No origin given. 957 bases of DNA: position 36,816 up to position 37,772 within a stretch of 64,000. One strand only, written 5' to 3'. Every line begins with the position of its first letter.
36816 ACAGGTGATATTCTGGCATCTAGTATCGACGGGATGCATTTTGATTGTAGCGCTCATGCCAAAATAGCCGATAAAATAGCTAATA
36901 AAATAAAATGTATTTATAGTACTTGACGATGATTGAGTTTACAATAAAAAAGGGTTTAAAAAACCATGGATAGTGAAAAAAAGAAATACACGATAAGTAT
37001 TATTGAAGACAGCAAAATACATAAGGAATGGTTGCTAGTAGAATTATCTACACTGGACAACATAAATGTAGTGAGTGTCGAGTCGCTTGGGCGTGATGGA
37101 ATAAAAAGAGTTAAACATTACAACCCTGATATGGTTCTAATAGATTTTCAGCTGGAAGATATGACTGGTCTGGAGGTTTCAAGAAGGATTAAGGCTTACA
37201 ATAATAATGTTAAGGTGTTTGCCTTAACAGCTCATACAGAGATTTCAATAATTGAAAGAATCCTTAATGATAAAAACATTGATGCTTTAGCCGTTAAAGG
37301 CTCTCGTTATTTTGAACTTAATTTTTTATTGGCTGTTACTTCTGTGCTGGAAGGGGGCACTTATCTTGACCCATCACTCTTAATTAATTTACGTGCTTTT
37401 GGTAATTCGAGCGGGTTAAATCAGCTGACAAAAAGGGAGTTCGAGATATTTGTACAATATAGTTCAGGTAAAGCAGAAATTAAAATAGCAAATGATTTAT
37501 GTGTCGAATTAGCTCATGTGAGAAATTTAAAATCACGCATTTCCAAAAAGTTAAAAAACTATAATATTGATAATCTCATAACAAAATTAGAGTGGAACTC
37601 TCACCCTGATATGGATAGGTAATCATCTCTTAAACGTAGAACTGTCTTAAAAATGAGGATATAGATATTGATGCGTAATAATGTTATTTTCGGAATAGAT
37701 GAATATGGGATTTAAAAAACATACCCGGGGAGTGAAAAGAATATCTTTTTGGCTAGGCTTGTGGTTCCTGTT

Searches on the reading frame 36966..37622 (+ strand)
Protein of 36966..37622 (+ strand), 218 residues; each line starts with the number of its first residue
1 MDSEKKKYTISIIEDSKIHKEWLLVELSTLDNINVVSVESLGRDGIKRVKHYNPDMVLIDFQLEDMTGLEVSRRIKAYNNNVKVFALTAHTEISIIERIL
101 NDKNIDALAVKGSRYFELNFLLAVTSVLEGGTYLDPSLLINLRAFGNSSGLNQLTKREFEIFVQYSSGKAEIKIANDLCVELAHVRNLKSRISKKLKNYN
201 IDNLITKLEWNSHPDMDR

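Call 27: search_protein_families(library=pfam, proteins=[window:36966-37622:+], max_evalue=0.00001)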
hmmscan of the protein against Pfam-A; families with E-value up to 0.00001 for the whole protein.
window:36966-37622:+ (218 aa): 1 family
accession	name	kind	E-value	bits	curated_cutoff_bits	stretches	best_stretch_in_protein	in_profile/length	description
PF00072.30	Response_reg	-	5.6e-14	52.7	30.2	1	10-104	1-93/111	Response regulator receiver domain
